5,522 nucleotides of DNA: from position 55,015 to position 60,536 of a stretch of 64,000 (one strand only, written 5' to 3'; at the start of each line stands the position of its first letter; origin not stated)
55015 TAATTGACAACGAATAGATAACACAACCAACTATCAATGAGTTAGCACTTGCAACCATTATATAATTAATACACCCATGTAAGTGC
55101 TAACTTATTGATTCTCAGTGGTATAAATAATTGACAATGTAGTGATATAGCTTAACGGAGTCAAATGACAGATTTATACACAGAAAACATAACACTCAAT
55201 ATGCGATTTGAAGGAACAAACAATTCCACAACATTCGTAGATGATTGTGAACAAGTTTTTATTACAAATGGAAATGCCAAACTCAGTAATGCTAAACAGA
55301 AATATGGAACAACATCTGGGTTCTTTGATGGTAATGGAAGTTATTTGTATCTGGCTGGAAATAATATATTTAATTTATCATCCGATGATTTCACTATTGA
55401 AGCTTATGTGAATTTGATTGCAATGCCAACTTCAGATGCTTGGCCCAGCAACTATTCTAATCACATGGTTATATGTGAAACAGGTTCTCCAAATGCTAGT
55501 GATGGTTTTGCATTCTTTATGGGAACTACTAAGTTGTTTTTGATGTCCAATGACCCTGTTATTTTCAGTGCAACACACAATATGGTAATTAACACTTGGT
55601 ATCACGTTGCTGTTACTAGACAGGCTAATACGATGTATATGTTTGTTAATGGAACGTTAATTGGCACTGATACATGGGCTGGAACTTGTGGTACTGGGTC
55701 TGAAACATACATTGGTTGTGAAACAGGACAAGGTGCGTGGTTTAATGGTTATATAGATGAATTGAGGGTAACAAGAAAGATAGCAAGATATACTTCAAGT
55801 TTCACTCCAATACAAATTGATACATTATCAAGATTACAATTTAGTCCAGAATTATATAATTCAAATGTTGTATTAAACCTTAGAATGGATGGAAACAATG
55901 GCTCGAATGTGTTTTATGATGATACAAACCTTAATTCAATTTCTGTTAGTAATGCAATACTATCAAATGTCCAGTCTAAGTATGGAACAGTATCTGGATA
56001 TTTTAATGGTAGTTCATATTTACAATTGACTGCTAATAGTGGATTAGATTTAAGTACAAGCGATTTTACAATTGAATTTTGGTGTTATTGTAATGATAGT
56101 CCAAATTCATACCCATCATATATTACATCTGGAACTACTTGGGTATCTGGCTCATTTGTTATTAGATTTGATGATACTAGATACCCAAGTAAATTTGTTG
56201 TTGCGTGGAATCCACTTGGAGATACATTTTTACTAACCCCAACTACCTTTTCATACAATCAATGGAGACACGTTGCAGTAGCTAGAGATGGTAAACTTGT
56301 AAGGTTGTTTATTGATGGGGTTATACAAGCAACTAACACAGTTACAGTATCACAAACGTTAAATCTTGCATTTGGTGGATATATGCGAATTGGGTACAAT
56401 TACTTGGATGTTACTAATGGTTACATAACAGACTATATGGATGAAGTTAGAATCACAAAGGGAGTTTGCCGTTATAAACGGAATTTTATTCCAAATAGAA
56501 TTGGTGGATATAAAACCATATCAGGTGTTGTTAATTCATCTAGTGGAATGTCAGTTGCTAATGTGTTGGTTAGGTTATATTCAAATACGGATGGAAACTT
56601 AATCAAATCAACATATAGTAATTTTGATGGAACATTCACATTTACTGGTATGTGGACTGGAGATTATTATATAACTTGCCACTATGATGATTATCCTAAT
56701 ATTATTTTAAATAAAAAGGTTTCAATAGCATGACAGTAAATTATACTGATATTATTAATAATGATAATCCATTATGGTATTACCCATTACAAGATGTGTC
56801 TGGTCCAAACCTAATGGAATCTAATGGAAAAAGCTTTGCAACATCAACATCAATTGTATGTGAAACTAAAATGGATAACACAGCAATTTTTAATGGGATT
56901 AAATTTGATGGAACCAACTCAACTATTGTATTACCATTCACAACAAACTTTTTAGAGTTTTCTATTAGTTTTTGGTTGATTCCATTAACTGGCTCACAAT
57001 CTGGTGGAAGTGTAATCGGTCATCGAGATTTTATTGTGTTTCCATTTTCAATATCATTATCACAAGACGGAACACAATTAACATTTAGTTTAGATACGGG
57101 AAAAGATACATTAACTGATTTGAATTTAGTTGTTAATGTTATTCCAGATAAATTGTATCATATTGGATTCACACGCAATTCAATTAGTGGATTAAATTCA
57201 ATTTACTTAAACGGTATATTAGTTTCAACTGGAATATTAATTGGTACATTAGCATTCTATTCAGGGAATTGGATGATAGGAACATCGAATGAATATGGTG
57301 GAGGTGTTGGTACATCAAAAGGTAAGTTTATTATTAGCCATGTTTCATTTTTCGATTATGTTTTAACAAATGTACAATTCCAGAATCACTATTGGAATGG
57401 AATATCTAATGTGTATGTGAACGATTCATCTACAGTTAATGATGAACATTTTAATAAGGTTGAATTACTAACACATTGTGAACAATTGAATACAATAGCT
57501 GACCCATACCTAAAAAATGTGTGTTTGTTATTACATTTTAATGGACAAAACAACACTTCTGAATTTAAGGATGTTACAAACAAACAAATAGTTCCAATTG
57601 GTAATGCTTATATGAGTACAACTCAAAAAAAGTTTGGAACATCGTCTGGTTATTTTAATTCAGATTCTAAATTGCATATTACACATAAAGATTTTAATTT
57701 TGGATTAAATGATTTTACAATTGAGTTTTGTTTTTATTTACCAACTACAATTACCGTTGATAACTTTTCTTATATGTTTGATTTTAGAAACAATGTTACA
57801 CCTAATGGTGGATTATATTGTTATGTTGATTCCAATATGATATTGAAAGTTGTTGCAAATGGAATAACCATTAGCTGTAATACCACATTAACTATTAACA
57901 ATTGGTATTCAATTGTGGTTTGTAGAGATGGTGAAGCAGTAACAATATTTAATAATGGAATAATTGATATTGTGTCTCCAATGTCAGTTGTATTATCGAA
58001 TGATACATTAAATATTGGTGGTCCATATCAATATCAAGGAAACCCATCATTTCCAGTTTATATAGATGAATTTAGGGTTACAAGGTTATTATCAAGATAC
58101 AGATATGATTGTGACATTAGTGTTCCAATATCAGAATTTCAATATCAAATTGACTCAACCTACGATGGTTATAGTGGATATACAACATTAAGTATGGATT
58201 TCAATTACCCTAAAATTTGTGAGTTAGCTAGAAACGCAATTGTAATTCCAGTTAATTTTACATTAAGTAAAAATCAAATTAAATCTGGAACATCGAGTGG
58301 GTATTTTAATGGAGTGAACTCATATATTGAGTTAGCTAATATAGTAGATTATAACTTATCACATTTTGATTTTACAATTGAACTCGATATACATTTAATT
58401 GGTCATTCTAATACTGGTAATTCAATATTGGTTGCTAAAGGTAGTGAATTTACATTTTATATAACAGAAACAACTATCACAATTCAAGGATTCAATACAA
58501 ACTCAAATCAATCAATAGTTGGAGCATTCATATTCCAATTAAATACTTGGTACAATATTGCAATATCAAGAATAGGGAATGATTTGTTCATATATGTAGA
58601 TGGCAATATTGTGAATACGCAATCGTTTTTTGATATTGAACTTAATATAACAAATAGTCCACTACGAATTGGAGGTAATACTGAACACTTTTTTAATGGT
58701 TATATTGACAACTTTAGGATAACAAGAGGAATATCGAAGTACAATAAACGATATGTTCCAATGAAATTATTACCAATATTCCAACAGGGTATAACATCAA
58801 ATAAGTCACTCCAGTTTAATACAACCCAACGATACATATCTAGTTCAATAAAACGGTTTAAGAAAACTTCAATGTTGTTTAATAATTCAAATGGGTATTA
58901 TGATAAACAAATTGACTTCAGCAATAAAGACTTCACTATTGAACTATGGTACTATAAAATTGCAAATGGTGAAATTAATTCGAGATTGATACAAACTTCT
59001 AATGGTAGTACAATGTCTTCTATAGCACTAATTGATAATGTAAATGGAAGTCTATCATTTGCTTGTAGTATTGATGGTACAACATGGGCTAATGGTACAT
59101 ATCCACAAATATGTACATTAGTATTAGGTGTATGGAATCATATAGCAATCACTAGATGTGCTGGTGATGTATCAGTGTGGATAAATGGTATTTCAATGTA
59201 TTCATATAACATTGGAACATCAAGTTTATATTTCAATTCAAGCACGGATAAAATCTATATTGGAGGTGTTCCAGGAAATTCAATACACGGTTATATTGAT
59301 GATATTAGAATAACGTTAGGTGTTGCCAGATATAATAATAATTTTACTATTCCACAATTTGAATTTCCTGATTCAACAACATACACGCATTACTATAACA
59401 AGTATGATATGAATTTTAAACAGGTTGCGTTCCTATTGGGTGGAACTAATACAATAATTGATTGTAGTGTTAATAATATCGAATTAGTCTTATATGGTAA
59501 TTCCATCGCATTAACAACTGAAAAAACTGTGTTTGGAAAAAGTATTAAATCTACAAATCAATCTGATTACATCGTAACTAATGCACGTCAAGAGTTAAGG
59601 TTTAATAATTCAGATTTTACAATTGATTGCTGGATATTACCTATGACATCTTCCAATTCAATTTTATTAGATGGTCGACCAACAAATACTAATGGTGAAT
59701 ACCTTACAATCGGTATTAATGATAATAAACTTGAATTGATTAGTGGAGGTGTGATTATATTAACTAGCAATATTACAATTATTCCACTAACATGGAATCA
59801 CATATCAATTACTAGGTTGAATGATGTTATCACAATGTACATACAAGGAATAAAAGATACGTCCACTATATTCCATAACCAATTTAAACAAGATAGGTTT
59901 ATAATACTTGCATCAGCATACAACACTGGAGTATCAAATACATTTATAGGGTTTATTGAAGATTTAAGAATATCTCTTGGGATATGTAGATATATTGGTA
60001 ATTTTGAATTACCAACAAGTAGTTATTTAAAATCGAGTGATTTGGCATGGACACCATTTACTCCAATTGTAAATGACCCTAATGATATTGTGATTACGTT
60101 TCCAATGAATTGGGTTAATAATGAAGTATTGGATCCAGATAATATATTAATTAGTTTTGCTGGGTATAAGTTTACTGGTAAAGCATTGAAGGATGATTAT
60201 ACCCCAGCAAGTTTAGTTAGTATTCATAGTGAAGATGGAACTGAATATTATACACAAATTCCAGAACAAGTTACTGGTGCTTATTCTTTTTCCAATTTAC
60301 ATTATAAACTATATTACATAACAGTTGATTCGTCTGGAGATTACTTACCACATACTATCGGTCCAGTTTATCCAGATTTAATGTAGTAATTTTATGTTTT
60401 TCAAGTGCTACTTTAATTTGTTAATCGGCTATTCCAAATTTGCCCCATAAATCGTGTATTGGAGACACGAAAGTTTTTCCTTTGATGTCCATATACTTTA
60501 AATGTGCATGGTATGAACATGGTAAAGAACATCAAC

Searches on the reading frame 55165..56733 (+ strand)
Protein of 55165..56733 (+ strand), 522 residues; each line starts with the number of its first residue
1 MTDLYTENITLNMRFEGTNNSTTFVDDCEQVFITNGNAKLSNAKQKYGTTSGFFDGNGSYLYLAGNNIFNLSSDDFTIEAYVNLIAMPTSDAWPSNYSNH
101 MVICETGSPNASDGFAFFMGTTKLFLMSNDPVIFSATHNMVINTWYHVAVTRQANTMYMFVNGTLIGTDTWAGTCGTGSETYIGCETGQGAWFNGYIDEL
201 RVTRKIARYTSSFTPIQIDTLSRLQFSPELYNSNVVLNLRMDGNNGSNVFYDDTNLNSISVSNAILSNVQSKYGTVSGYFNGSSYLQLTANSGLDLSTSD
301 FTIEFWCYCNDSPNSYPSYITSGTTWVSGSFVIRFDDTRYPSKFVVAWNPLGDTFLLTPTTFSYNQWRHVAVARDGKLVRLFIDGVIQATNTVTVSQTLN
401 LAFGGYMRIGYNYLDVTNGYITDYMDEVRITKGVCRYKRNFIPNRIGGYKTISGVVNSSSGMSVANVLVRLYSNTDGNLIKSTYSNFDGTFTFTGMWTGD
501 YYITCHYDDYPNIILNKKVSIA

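Call 6: search_protein_families(library=phrogs, proteins=[window:55165-56733:+])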
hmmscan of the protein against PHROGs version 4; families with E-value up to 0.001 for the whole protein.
window:55165-56733:+ (522 aa): 12 families
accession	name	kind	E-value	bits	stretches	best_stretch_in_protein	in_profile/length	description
phrog_24074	-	unknown function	5.3e-64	217.9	2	3-215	409-618/892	-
phrog_3545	-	unknown function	3.9e-52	178.5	2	2-215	745-971/1115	-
phrog_13163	-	tail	1.2e-38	133.7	2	36-255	539-743/976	baseplate wedge subunit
phrog_701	-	head and packaging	4e-32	110.1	2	31-254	4042-4247/6136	virion structural protein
phrog_18802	-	head and packaging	7.7e-32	109.9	2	31-252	824-1027/3007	virion structural protein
phrog_38322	-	unknown function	4.6e-29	102.7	2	234-444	296-499/506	-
phrog_32294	-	tail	3.1e-26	91.4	2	28-254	423-632/2435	baseplate wedge subunit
phrog_1469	-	tail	5.5e-24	84.3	2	261-444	527-701/2607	baseplate wedge subunit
phrog_19601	-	tail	1.2e-19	70.1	2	261-442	646-819/2043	baseplate wedge subunit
phrog_8510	-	head and packaging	1.4e-19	70.4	2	41-216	528-694/1348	virion structural protein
phrog_11583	-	unknown function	2.2e-18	65.6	2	249-448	1140-1330/2796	-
phrog_37978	-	unknown function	8.8e-11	42.3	2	137-215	272-361/564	-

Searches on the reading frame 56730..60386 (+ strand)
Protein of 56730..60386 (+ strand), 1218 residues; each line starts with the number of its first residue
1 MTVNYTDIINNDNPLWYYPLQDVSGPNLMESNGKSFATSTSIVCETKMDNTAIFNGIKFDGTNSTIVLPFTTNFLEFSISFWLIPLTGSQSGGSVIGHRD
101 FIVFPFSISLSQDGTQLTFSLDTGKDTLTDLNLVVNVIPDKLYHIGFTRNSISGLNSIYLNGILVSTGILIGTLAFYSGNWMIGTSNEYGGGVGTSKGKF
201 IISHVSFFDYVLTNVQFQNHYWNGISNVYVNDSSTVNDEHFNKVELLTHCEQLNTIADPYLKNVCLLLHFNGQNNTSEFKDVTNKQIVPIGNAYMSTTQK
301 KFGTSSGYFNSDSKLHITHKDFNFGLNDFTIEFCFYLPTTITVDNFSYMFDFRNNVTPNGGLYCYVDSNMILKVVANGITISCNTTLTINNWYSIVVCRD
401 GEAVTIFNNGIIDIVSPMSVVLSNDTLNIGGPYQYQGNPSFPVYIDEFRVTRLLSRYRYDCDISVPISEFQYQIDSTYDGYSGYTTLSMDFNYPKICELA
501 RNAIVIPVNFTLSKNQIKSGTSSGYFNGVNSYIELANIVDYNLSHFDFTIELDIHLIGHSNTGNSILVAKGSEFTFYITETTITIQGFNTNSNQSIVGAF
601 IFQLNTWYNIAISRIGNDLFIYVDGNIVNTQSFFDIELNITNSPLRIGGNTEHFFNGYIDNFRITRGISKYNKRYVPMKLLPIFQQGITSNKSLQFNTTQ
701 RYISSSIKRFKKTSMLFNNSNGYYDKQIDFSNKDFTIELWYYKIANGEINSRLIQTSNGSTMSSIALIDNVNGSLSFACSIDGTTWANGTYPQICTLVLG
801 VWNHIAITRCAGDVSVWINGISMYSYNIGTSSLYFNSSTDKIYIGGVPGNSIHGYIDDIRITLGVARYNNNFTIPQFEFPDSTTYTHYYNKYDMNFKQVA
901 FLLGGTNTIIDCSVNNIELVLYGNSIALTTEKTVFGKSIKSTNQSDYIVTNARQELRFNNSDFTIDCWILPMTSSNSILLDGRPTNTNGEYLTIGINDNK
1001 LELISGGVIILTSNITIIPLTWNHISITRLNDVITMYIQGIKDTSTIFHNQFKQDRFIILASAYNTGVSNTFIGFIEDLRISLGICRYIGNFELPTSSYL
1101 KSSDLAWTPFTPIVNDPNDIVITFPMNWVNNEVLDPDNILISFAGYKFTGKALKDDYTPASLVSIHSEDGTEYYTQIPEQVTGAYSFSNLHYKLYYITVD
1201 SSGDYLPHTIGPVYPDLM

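Call 6: search_protein_families(library=phrogs, proteins=[window:56730-60386:+])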
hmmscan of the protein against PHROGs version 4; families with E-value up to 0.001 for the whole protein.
window:56730-60386:+ (1218 aa): 8 families
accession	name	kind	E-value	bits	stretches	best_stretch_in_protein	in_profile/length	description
phrog_24074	-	unknown function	1.5e-81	275.9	4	257-480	408-634/892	-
phrog_3545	-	unknown function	3.3e-78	264.9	4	890-1102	743-979/1115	-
phrog_13163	-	tail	9.5e-59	200.2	4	281-457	529-706/976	baseplate wedge subunit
phrog_18802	-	head and packaging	1.3e-42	145.7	4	292-461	830-995/3007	virion structural protein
phrog_1469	-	tail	7.5e-39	133.6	4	918-1096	522-702/2607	baseplate wedge subunit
phrog_38322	-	unknown function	1.8e-38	133.7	4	684-881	303-505/506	-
phrog_32294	-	tail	7.2e-24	83.6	4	275-457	413-596/2435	baseplate wedge subunit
phrog_11583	-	unknown function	2.2e-22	78.8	4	256-460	1122-1322/2796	-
